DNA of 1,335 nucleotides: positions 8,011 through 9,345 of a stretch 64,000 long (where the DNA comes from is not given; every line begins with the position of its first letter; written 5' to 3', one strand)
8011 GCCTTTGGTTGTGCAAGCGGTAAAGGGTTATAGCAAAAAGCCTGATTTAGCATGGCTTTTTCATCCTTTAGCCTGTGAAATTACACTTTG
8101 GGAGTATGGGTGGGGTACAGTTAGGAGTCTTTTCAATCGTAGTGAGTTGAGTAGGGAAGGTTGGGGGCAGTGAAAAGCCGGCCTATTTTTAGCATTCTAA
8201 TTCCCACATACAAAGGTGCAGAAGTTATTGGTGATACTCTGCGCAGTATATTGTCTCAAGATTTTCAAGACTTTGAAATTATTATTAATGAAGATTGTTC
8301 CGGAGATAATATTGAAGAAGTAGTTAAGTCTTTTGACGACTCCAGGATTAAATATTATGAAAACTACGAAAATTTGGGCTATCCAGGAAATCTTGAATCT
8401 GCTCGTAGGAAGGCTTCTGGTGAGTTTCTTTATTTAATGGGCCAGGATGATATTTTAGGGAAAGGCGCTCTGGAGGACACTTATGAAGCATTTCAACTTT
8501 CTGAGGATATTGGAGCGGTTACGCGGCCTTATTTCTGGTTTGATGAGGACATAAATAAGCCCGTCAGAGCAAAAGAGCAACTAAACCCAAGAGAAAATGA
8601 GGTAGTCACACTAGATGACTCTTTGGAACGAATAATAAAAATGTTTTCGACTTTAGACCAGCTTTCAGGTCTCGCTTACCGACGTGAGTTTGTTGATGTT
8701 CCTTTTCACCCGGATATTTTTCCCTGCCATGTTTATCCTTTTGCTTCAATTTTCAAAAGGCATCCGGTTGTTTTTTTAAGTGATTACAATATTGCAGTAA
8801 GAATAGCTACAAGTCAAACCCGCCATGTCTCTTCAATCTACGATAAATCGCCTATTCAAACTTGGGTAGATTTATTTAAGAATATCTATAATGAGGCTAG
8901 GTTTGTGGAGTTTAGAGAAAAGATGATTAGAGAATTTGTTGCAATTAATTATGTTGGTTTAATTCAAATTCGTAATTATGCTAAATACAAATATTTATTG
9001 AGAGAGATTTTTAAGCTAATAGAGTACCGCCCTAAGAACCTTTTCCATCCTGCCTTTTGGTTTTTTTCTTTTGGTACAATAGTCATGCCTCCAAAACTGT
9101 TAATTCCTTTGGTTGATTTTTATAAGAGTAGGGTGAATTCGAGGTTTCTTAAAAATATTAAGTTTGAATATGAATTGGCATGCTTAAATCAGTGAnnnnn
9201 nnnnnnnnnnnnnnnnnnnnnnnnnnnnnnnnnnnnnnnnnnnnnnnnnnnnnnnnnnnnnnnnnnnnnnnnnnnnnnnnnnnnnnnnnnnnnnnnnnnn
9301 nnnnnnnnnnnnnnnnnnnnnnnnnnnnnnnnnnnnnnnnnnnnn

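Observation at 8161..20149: Diverged duplication of a GT2 - SAM-methyltransferase - GT2 triad within the same locus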

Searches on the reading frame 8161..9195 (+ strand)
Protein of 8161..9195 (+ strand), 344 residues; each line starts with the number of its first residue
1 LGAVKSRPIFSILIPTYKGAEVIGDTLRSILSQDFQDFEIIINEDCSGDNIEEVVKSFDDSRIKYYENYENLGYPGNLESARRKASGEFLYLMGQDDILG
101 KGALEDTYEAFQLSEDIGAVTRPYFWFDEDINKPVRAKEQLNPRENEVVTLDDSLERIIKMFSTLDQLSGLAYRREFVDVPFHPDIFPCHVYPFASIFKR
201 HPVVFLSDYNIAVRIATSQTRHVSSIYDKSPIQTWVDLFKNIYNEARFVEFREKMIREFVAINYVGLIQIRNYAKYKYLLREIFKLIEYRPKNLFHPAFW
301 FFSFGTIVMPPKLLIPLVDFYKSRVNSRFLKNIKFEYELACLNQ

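Call 7: search_protein_families(library=pfam, proteins=[window:8161-9195:+], max_evalue=0.01)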
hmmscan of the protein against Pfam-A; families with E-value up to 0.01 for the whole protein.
window:8161-9195:+ (344 aa): 3 families
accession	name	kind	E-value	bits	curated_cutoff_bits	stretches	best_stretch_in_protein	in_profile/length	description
PF00535.33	Glycos_transf_2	-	6.2e-22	78.7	23.3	1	11-137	1-129/168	Glycosyl transferase family 2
PF13641.12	Glyco_tranf_2_3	-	3e-12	47.5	27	1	10-126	3-125/230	Glycosyltransferase like family 2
PF10111.15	Glyco_tranf_2_2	-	0.00062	19.8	27.3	1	11-109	1-104/276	Glycosyltransferase like family 2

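Call 8: search_protein_families(library=ncbifam, proteins=[window:8161-9195:+], max_evalue=0.01)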
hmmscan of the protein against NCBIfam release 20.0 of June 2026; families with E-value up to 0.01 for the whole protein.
window:8161-9195:+ (344 aa): 16 families
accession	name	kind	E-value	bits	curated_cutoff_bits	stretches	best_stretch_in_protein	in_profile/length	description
NF050050.1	ProtGlycPglI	equivalog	1.5e-18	67.3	500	1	8-106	2-103/306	GalNAc(5)-diNAcBac-PP-undecaprenol beta-1,3-glucosyltransferase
NF047683.1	TeichurnBiosyTuaG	equivalog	5e-14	52.5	400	1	5-111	3-111/252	teichuronic acid biosynthesis protein TuaG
TIGR03937.1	PgaC_IcaA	equivalog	2.6e-13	49.7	422.3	1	5-121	42-160/407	poly-beta-1,6-N-acetyl-D-glucosamine synthase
NF007453.0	PRK10018.1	equivalog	3.7e-11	43.2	382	1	5-97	3-97/280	colanic acid biosynthesis glycosyltransferase WcaA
TIGR04017.1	WcaA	equivalog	4.5e-11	42.9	495.75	1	5-97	2-96/279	colanic acid biosynthesis glycosyltransferase WcaA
NF053739.1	GlytfEpsEBac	equivalog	1.3e-10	40.7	450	1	9-144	2-139/265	glycosyltransferase EpsE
NF038299.1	EPS_HpsN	equivalog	2.1e-10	40.1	425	1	9-122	2-117/317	hormogonium polysaccharide biosynthesis glycosyltransferase HpsN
NF007482.0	PRK10073.1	equivalog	1.5e-07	30.7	423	1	6-101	4-100/334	glycosyltransferase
TIGR03111.1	glyc2_xrt_Gpos1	hypoth_equivalog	2.4e-05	23.3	363.95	1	4-124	45-169/439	TIGR03111 family XrtG-associated glycosyltransferase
NF038302.1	EPS_HpsE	equivalog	3e-05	23.1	300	1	10-119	3-119/307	hormogonium polysaccharide biosynthesis glycosyltransferase HpsE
TIGR04283.1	glyco_like_mftF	equivalog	3.7e-05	23.4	182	1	11-111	2-97/221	TIGR04283 family arsenosugar biosynthesis glycosyltransferase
NF041875.1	EPS_EpsD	equivalog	6.1e-05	22.6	370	1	11-97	2-90/325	exopolysaccharide biosynthesis glycosyltransferase EpsD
NF041394.1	GtaseAglG_Halo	equivalog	0.00021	20.7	440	1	21-113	16-109/304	glucosyl-dolichyl phosphate glucuronosyltransferase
NF047588.1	GlcsyltransPgfSStrep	equivalog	0.0008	18.7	500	1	11-96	4-95/308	glycosyltransferase PgfS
TIGR03469.1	HpnB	hypoth_equivalog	0.0009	18.4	379.25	1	5-57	41-94/386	hopene-associated glycosyltransferase HpnB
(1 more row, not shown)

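Call 16: search_solved_structures(query=window:8161-9195:+, max_evalue=0.001)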
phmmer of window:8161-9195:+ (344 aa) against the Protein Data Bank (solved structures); distinct sequences matched with E-value up to 0.001: 13.
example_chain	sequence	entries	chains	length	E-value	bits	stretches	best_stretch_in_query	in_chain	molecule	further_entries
2z87_A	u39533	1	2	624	1.6e-12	50.6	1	10-74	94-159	Chondroitin synthase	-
2z86_A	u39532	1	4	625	1.6e-12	50.6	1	10-74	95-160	Chondroitin synthase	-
5tze_C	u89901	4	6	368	7.3e-11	45.2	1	10-107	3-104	Glycosyl transferase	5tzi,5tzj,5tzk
5tz8_A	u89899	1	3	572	1.3e-10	44.4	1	10-107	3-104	Glycosyl transferase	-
6p61_A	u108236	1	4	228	2.4e-09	40.2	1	4-130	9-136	Glycosyltransferase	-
6h1j_A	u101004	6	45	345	2.1e-07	33.8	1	10-109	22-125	Probable ss-1,3-N-acetylglucosaminyltransferase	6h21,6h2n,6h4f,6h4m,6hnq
1h7l_A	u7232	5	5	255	6.3e-06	28.9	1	9-69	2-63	SPORE COAT POLYSACCHARIDE BIOSYNTHESIS PROTEIN SPSA | PROTEIN (SPORE COAT POLYSACCHARIDE BIOSYNTHESIS PROTEIN SPSA)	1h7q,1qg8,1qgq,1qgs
8vh7_A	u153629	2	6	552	1.5e-05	27.7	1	6-106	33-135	Heparosan synthase B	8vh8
8viw_A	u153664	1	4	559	1.5e-05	27.6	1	6-106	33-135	Heparosan synthase B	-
5hea_A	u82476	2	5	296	2.2e-05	27.2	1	8-112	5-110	Putative glycosyltransferase (GalT1)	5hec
9omj_A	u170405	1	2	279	3.1e-05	26.6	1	11-105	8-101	Glycosyltransferase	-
9omm_A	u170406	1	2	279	3.6e-05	26.4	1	11-105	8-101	Glycosyltransferase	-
9omh_A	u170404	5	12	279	3.6e-05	26.4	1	11-105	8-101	Glycosyltransferase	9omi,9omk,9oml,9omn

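Call 51: predict_structure(alignment_id=A3)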
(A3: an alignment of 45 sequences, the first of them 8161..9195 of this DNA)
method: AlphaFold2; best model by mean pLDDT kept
length: 344 residues; sequences in the alignment: 45
mean_pLDDT: 95.8   pTM: 0.92
mean pLDDT of the five models: 95.8, 95.2, 95.1, 95.1, 94.4
residues with pLDDT >= 90: 323; 70-90: 15; 50-70: 4; < 50: 2
segments of 3 or more residues with pLDDT < 50: none
pLDDT, mean of each block of 10 residues (from residue 1): 70 97 98 98 96 97 98 97 98 98 98 98 96 96 98 98 97 98 97 99 98 91 90 98 98 98 96 96 98 98 98 96 93 95 73
secondary structure, 60 per line:
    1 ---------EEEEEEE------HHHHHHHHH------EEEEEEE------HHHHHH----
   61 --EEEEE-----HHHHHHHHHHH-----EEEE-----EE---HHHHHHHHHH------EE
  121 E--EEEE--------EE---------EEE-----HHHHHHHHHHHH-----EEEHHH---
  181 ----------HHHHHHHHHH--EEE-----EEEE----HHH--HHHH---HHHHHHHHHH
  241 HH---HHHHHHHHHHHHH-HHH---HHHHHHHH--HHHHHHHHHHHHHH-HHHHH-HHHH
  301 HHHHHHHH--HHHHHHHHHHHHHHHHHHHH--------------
elements in order: E10-16 H23-31 E38-44 H51-56 E63-67 H73-83 E89-92 H103-112 E119-121 E124-127 E147-149 H155-166 E172-174 H191-200 E203-205 E211-214 H224-227 H231-242 H246-258 H266-273 H276-289 H291-295 H297-308 H311-330

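Call 54: fold_search(model_id=the predicted structure, library=pdb)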
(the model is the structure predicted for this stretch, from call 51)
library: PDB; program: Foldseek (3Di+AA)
matches with E <= 10: 1493; with E <= 0.001: 344
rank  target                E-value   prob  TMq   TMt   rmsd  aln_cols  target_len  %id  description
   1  6h4f_E                3.7e-14  1.00  0.61  0.66   8.2       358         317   17  TarP-3RboP (released 2018-09-26)
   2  6hnq_B                4.4e-14  1.00  0.63  0.67   5.7       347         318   18  TarP-6RboP-(CH2)6NH2 (released 2018-10-24)
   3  5tzi                  5.0e-14  1.00  0.61  0.62   9.2       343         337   19  Crystal structure of S. aureus TarS 1-349 (released 2017-01-04)
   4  5tzk                  5.6e-14  1.00  0.62  0.63   9.4       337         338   19  Crystal structure of S. aureus TarS 1-349 in complex with UDP (released 2017-01-04)
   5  6h2n_C                6.0e-14  1.00  0.59  0.65   8.6       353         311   18  TarP-UDP-GlcNAc-Mg (released 2018-09-26)
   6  6h4f_A                6.3e-14  1.00  0.61  0.66   8.5       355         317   16  TarP-3RboP (released 2018-09-26)
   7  6h4m_A                7.6e-14  1.00  0.62  0.67   5.8       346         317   18  TarP-UDP-GlcNAc-3RboP (released 2018-09-26)
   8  6h21_B                7.6e-14  1.00  0.60  0.65   8.8       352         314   17  TarP-UDP-GlcNAc-Mn (released 2018-09-26)
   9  6h4f_B                9.0e-14  1.00  0.60  0.65   6.6       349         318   17  TarP-3RboP (released 2018-09-26)
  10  6h4m_Q                9.0e-14  1.00  0.61  0.66   8.4       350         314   18  TarP-UDP-GlcNAc-3RboP (released 2018-09-26)
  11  6h1j_C                1.1e-13  1.00  0.64  0.69   5.9       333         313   19  TarP native (released 2018-09-26)
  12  6h4m_I                1.1e-13  1.00  0.62  0.67   5.7       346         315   18  TarP-UDP-GlcNAc-3RboP (released 2018-09-26)
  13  6h4m_H                1.5e-13  1.00  0.62  0.66   5.9       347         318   18  TarP-UDP-GlcNAc-3RboP (released 2018-09-26)
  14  6h4f_F                1.9e-13  1.00  0.62  0.67   5.7       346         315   18  TarP-3RboP (released 2018-09-26)
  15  6h4f_I                1.9e-13  1.00  0.53  0.58   9.1       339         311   17  TarP-3RboP (released 2018-09-26)
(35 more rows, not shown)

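Call 59: search_solved_structures(query=A3, max_evalue=0.001, show_alignments=4)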
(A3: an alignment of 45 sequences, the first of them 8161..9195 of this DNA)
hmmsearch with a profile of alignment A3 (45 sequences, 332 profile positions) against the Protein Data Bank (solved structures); distinct sequences matched with E-value up to 0.001: 25.
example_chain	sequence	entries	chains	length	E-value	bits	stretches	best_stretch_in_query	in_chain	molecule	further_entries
2z87_A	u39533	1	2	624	6e-21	77.6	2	5-117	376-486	Chondroitin synthase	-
2z86_A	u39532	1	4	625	6e-21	77.6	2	5-117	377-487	Chondroitin synthase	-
5tze_C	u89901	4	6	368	1.1e-16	63.6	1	3-113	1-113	Glycosyl transferase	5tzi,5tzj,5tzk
5tz8_A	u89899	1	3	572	2e-16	62.8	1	3-113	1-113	Glycosyl transferase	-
6h1j_A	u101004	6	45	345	8.9e-16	60.6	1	3-108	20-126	Probable ss-1,3-N-acetylglucosaminyltransferase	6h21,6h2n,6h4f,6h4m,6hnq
8vh7_A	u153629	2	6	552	1.1e-14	57.1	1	5-134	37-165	Heparosan synthase B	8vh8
8viw_A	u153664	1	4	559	1.1e-14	57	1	5-134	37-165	Heparosan synthase B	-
6p61_A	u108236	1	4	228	1.5e-14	56.6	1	4-132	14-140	Glycosyltransferase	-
5hea_A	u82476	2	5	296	2.1e-14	56.1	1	5-110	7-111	Putative glycosyltransferase (GalT1)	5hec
1h7l_A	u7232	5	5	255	7.4e-13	51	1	4-118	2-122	SPORE COAT POLYSACCHARIDE BIOSYNTHESIS PROTEIN SPSA | PROTEIN (SPORE COAT POLYSACCHARIDE BIOSYNTHESIS PROTEIN SPSA)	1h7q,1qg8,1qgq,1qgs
3l7i_A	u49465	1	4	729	1.2e-10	43.8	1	4-111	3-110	Teichoic acid biosynthesis protein F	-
3l7j_A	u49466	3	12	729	1.2e-10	43.8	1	4-111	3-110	Teichoic acid biosynthesis protein F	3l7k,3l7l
3l7m_A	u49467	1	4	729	1.2e-10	43.8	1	4-111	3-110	Teichoic acid biosynthesis protein F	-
3bcv_A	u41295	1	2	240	1.7e-10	43.3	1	3-109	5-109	Putative glycosyltransferase protein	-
9omh_A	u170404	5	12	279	1.8e-09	39.9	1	4-98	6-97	Glycosyltransferase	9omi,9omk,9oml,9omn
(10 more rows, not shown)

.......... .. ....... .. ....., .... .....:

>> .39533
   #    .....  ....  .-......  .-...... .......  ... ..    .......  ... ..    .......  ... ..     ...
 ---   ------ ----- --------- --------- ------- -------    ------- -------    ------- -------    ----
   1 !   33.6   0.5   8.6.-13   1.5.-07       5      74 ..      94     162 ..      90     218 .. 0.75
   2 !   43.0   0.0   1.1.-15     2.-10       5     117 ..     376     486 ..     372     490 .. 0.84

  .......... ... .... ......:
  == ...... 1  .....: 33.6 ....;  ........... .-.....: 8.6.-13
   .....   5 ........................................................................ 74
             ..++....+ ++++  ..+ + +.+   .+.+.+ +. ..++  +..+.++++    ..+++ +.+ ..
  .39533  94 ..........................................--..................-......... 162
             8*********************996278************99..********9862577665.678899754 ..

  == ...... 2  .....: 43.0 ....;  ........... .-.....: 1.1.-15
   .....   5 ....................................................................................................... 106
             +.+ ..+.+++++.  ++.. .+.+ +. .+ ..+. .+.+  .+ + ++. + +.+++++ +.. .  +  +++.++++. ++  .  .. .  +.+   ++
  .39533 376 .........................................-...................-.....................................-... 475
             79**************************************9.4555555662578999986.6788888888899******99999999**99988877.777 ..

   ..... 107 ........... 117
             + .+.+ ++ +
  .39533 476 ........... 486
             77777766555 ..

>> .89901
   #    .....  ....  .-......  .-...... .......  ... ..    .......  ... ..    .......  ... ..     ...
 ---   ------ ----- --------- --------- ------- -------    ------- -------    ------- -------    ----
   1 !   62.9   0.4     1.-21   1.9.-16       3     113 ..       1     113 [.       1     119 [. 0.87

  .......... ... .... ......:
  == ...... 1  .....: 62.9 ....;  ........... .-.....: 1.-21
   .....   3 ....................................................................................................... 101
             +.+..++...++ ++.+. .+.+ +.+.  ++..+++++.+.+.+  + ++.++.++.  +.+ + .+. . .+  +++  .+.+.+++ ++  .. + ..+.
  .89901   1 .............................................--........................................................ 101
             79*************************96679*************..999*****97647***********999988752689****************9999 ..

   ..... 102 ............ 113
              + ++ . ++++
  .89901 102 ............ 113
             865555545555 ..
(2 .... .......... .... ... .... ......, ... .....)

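Call 72: search_protein_families(library=phrogs, proteins=[window:8161-9195:+], max_evalue=0.001)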
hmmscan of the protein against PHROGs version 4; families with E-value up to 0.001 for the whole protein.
window:8161-9195:+ (344 aa): 2 families
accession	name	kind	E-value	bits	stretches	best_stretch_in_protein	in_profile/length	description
phrog_22739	-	moron, auxiliary metabolic gene and host takeover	3.5e-06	27.3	1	11-109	5-107/327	GtrB-like O-antigen conversion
phrog_841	-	moron, auxiliary metabolic gene and host takeover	0.00044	20.8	1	10-96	4-96/309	GtrB-like O-antigen conversion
